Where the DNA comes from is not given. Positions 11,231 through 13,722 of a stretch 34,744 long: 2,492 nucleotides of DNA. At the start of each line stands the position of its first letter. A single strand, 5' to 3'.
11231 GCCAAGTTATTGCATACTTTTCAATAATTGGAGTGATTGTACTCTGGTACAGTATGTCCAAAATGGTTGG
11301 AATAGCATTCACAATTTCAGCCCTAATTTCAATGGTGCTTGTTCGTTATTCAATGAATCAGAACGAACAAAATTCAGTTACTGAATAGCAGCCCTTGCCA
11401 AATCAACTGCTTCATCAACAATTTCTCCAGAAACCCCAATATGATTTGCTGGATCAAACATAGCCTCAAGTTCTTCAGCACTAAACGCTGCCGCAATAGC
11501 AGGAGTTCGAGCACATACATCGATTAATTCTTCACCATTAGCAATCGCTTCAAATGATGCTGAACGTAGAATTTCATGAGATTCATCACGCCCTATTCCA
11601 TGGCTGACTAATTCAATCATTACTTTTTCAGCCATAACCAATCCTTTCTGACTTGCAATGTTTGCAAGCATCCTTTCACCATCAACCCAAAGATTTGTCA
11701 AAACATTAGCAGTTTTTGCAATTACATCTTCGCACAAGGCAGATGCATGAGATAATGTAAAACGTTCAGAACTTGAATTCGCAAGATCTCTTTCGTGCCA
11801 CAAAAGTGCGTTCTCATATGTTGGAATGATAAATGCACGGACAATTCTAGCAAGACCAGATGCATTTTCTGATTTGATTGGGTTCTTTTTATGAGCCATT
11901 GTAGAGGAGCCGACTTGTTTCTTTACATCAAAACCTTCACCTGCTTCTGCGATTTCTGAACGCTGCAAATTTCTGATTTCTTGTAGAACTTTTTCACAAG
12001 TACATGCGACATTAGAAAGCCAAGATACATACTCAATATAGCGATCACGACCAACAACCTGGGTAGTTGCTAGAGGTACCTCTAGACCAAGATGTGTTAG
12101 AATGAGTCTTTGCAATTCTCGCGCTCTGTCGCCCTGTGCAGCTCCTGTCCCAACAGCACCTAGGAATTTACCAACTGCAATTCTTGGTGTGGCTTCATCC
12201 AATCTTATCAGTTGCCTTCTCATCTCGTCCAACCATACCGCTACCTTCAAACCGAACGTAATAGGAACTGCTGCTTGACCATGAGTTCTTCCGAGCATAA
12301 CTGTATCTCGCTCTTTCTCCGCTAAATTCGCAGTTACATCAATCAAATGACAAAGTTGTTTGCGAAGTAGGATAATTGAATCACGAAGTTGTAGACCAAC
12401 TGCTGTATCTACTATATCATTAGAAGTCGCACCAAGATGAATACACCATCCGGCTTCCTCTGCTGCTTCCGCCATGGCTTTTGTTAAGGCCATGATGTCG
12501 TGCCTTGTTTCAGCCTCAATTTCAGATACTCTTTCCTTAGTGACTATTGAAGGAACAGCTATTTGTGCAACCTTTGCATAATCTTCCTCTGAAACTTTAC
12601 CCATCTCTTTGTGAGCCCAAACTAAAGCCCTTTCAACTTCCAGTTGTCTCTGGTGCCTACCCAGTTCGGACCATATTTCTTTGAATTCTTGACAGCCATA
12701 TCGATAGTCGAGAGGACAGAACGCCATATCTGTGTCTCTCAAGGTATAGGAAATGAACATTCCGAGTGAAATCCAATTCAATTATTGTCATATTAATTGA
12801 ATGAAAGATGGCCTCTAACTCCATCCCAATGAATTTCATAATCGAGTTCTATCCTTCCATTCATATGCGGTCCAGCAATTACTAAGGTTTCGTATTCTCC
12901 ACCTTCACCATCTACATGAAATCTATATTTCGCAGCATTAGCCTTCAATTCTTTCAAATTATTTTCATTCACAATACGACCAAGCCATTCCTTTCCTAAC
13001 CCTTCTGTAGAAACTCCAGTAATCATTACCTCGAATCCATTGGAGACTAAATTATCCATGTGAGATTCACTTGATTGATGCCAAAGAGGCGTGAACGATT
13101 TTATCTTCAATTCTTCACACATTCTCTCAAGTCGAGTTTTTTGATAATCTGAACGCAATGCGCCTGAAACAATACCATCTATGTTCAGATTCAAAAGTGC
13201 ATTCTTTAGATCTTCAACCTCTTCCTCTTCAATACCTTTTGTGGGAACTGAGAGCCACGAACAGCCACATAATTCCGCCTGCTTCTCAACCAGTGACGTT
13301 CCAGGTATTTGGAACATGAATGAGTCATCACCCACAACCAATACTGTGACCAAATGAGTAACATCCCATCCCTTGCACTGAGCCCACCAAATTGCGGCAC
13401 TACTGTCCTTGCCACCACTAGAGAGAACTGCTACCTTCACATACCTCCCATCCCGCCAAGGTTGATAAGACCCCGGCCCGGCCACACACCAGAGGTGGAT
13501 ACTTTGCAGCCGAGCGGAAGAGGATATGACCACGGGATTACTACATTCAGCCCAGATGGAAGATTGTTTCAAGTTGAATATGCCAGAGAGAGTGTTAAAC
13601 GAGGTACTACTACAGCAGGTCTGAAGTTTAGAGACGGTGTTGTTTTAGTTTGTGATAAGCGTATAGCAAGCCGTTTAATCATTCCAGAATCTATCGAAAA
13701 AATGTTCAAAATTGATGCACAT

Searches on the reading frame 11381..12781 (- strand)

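Call 8: search_protein_families(library=pfam, proteins=[window:11381-12781:-], max_evalue=0.01)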
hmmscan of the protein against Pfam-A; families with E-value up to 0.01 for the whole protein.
window:11381-12781:- (467 aa): 2 families
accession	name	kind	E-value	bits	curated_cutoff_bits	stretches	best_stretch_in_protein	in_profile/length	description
PF00206.25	Lyase_1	-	2.8e-50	172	27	1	35-314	12-310/312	Lyase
PF10397.14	ADSL_C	-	1.5e-20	73.8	32.7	1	380-457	1-78/79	Adenylosuccinate lyase C-terminus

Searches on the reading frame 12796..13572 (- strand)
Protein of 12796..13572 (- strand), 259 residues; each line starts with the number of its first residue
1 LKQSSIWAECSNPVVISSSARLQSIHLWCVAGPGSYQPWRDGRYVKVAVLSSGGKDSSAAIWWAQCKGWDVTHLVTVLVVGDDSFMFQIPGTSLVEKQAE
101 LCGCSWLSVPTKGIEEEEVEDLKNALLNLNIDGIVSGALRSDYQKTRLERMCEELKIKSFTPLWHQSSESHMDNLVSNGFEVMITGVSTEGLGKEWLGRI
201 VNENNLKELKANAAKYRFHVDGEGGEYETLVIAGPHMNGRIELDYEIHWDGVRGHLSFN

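Call 8: search_protein_families(library=pfam, proteins=[window:12796-13572:-], max_evalue=0.01)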
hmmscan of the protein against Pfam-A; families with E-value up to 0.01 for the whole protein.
window:12796-13572:- (259 aa): 1 family
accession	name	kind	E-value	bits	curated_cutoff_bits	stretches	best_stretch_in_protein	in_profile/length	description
PF01902.24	Diphthami_syn_2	-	2.8e-62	210.5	23.2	1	46-257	2-213/219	Diphthamide synthase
